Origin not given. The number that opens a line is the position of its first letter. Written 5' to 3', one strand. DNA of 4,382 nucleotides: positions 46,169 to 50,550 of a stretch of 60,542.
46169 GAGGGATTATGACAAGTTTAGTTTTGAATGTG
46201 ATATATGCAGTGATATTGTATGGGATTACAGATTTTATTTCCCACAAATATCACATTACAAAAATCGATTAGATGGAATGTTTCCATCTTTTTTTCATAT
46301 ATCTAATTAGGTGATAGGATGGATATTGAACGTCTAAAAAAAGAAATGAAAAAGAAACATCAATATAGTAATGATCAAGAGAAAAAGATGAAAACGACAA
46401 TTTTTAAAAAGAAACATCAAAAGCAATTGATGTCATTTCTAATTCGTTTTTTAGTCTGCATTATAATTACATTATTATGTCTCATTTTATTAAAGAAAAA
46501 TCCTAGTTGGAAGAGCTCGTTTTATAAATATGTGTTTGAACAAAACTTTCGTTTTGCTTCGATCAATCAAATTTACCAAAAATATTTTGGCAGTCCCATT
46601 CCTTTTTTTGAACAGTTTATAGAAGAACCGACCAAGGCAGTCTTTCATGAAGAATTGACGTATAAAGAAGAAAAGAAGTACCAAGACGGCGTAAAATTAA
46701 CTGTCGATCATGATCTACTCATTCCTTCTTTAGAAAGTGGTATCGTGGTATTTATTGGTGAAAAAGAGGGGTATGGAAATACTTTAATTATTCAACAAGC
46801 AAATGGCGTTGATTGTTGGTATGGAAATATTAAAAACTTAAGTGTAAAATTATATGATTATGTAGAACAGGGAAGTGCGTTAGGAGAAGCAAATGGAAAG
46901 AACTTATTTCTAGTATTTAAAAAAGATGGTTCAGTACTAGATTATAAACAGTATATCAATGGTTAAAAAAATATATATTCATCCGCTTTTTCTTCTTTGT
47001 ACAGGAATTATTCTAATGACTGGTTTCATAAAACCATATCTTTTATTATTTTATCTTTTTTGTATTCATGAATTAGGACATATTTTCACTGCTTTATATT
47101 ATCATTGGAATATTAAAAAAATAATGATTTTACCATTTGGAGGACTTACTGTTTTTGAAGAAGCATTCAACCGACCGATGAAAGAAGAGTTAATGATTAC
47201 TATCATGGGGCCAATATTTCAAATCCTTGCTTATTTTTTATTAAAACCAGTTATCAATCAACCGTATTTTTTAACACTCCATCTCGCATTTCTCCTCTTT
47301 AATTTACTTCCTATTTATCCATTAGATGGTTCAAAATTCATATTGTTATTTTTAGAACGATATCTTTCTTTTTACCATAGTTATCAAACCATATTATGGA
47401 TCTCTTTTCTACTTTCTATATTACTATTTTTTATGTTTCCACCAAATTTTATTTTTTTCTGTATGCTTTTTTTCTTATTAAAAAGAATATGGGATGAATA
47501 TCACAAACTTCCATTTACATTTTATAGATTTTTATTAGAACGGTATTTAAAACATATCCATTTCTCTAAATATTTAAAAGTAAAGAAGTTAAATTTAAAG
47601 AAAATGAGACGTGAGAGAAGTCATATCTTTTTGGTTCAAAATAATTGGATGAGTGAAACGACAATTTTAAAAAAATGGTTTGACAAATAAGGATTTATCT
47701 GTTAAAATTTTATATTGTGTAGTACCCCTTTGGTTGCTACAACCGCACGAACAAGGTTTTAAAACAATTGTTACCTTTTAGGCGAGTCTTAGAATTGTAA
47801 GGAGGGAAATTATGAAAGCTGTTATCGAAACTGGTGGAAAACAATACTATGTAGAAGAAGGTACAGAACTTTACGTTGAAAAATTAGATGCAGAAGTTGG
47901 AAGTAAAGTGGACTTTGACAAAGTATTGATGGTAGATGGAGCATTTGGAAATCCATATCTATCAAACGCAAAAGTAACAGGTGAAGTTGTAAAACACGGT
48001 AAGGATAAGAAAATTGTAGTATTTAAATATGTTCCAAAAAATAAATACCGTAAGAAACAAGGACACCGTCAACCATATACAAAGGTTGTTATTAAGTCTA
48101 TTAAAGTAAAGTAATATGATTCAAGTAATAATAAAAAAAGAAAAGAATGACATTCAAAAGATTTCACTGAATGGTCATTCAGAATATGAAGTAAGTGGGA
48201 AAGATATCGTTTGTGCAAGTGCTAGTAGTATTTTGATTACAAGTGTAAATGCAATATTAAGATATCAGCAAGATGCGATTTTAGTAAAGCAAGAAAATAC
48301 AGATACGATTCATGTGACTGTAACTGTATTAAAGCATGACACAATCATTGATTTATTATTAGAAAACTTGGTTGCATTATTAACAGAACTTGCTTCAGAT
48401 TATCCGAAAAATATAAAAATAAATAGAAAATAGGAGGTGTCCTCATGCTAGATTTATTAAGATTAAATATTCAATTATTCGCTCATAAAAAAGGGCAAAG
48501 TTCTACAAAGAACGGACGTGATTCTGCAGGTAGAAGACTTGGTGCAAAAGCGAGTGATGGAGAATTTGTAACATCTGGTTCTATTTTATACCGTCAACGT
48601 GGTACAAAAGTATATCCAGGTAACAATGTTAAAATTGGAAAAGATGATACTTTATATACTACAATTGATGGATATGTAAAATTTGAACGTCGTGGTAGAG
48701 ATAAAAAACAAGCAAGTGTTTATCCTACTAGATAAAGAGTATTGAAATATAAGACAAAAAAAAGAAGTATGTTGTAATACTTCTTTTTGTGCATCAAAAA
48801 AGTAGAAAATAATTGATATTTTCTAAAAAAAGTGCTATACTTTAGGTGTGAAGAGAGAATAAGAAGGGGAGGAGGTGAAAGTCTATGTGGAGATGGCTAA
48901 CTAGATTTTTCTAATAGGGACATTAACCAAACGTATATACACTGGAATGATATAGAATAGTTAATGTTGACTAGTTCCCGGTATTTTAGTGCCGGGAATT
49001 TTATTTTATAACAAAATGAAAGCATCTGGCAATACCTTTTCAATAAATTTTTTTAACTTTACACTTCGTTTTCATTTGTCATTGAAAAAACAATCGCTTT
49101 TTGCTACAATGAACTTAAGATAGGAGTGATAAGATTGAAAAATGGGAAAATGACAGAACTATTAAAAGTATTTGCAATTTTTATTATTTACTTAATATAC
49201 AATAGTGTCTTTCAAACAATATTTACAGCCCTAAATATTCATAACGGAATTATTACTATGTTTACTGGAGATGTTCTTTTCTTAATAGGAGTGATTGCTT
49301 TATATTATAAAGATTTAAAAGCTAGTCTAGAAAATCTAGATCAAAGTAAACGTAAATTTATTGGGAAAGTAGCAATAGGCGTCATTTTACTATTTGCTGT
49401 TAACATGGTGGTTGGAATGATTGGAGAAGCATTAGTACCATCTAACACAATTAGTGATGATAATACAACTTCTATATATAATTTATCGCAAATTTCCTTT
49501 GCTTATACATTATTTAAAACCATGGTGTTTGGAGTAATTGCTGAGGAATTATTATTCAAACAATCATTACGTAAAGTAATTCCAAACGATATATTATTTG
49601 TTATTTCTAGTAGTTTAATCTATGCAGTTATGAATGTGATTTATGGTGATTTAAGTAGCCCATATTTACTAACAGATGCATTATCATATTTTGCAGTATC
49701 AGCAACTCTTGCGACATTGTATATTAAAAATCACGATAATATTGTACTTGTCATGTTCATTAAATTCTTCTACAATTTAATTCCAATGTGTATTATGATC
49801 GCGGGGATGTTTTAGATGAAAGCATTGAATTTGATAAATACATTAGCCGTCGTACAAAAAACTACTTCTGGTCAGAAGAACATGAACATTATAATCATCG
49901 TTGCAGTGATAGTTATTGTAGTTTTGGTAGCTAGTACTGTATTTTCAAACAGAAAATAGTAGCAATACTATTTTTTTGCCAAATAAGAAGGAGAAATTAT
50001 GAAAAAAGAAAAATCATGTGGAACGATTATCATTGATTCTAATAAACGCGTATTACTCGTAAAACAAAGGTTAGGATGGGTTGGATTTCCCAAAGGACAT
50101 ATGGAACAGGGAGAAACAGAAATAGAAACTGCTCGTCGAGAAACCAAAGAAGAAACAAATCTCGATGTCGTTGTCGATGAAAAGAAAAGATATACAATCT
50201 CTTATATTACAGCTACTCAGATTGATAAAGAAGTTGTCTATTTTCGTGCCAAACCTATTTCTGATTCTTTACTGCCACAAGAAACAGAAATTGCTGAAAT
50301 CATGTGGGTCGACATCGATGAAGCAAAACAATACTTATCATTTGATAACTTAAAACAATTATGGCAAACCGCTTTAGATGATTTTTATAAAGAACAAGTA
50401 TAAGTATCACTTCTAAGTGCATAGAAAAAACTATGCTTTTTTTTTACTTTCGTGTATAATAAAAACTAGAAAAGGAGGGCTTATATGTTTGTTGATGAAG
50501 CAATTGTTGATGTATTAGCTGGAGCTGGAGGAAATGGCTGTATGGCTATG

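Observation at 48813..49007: Self-contained ~160-nt transcription unit encoding a 9-aa Trp/Arg/Phe micropeptide or sRNA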

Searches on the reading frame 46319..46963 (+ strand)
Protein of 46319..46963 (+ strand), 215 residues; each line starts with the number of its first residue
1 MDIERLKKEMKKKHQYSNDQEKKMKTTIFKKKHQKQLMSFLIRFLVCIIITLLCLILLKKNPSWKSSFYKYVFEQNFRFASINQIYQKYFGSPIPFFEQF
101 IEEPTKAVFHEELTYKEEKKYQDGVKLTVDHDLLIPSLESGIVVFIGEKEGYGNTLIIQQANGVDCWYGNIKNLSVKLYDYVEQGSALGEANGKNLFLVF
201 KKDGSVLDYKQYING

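Call 29: search_protein_families(library=pfam, proteins=[window:46319-46963:+], max_evalue=0.01)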
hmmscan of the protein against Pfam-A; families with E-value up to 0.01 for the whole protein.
window:46319-46963:+ (215 aa): 1 family
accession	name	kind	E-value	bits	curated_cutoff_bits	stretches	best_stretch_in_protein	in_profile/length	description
PF01551.29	Peptidase_M23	-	2.4e-12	47.3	28.7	1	121-192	2-73/96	Peptidase family M23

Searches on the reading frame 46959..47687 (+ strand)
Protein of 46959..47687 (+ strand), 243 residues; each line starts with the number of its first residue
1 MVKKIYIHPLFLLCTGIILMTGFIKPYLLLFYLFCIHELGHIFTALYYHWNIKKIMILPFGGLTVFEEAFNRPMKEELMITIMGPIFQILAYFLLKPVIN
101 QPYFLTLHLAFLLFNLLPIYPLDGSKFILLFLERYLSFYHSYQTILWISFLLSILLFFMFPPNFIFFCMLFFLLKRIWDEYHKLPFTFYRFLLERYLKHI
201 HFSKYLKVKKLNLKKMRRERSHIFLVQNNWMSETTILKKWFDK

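Call 29: search_protein_families(library=pfam, proteins=[window:46959-47687:+], max_evalue=0.01)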
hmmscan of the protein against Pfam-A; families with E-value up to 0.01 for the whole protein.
window:46959-47687:+ (243 aa): 1 family
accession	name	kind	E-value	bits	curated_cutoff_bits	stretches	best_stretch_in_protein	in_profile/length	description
PF02163.28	Peptidase_M50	-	1.6e-12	47.7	27.2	2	28-94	4-96/221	Peptidase family M50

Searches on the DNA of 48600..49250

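Call 4: search_rna_families(source=window, start=48600, end=49250, threshold=evalue, max_evalue=10, show_alignments=3)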
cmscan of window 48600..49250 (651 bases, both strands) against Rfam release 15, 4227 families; matches with E-value up to 10: 11.
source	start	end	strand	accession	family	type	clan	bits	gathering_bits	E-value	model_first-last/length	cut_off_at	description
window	48718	48786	-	RF02107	DLEU2_3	Gene; lncRNA;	-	24.4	60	0.29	1-76/76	no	Deleted in lymphocytic leukemia 2 conserved region 3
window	48868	49002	+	RF02453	ncr952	Gene; sRNA;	-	24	100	0.0037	1-143/143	no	Bacillus sRNA ncr952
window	48975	49072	-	RF02155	NCRUPAR_2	Gene; lncRNA;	-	20.8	80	6.4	1-99/99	no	Non-protein coding RNA, upstream of F2R/PAR1 conserved region 2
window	48859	48881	+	RF01360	CRISPR-DR47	Gene; CRISPR;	-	19.7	39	0.54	1-37/37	no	CRISPR RNA direct repeat element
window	48701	48776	-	RF02846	Ref84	Gene; antisense;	-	19.7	52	7.1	1-87/87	no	Enterococcus sRNA 84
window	48755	48788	-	RF04343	Plastid-psbA-2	Cis-reg;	CL00153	19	55.8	0.82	1-60/60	no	Plastid-psbA-2 3UTR RNA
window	48988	49059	+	RF02071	STnc280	Gene; sRNA;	-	16.7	80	3.9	1-83/83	no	Salmonella enterica sRNA STnc280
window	48771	48825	-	RF02527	SSRC38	Gene; sRNA;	-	15.5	80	4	1-166/166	no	Streptococcus sRNA SSRC38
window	48760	48810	+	RF02060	STnc410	Gene; sRNA;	-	14.6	50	1.4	1-158/158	no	Enterobacterial sRNA STnc410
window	48683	48717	+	RF00522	PreQ1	Cis-reg; riboswitch;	-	13.8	39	5.8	1-45/45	no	PreQ1 (pre queuosine) riboswitch aptamer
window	48954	49005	+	RF01472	rli40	Gene; sRNA;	-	10.3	100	5.7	1-263/263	no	Listeria sRNA rli40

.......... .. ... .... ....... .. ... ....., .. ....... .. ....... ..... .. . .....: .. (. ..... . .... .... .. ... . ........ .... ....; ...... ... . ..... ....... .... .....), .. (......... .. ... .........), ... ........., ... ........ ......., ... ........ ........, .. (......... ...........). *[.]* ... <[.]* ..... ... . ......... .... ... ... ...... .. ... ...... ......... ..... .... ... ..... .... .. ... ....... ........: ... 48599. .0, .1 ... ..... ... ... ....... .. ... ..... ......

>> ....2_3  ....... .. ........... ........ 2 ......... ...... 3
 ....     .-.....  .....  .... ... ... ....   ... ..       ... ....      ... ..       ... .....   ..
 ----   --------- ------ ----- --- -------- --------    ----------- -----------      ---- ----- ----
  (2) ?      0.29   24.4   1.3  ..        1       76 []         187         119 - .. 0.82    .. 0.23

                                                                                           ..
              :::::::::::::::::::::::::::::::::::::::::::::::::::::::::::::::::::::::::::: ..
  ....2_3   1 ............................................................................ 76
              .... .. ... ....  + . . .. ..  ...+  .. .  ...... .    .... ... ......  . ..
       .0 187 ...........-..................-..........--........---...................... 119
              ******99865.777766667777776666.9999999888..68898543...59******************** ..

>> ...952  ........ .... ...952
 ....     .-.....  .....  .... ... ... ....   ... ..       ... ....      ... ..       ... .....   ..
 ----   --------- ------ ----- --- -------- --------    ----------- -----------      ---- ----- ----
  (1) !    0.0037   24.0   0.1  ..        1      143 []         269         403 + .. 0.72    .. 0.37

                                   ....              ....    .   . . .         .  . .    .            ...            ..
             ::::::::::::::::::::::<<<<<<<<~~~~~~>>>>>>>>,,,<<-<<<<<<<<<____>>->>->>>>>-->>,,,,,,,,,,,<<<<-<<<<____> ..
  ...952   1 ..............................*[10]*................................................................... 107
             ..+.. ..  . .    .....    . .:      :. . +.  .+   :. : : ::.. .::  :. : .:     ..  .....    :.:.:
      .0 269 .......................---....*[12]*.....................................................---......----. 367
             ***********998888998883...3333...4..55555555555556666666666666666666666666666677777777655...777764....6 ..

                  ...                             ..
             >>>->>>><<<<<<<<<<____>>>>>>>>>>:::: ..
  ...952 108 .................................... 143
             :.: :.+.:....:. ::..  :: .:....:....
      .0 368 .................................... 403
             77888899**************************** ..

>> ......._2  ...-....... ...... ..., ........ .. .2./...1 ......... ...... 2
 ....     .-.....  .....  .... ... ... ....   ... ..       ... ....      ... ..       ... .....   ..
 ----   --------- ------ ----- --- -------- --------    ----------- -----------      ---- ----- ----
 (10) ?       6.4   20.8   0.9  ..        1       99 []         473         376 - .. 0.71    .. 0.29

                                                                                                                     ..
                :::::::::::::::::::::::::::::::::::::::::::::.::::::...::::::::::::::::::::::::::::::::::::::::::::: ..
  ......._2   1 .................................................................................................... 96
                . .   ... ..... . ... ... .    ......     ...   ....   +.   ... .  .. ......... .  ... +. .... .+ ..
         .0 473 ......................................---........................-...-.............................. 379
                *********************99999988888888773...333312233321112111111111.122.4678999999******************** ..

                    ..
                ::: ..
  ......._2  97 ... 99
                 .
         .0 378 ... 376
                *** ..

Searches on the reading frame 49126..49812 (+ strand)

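Call 29: search_protein_families(library=pfam, proteins=[window:49126-49812:+], max_evalue=0.01)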
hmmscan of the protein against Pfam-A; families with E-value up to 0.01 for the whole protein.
window:49126-49812:+ (229 aa): 1 family
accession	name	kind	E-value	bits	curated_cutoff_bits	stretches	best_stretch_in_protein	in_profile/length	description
PF02517.21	Rce1-like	-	2.6e-06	28.1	22.4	1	125-219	4-93/93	Type II CAAX prenyl endopeptidase Rce1-like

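Call 30: search_protein_families(library=ncbifam, proteins=[window:49126-49812:+], max_evalue=0.01)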
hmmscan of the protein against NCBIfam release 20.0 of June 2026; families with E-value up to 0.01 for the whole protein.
window:49126-49812:+ (229 aa): 0 families

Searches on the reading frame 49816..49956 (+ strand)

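Call 29: search_protein_families(library=pfam, proteins=[window:49816-49956:+], max_evalue=0.01)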
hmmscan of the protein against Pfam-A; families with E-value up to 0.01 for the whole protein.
window:49816-49956:+ (47 aa): 0 families

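Call 30: search_protein_families(library=ncbifam, proteins=[window:49816-49956:+], max_evalue=0.01)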
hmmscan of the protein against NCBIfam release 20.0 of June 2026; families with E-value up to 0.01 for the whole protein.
window:49816-49956:+ (47 aa): 1 family
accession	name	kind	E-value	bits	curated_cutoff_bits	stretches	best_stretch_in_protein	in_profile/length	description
TIGR00203.1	cydB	equivalog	0.006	15.8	117.3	1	12-45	325-358/378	cytochrome d ubiquinol oxidase subunit II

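Call 65: search_protein_families(library=pfam, proteins=[window:49816-49956:+], max_evalue=0.01)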
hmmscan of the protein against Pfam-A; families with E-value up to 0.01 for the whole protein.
seq(47 aa): 0 families

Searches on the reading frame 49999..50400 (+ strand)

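Call 29: search_protein_families(library=pfam, proteins=[window:49999-50400:+], max_evalue=0.01)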
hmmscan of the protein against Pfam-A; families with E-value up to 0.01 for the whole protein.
window:49999-50400:+ (134 aa): 3 families
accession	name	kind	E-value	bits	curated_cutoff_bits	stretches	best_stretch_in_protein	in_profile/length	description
PF00293.34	NUDIX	-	9.4e-19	68.2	21.1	1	6-111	5-119/134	NUDIX domain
PF22327.2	Nudt16-like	-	0.0036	17.7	27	1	15-89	22-97/161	U8 snoRNA-decapping enzyme-like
PF14815.12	NUDIX_4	-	0.0042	17.3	35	1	16-112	10-101/113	NUDIX domain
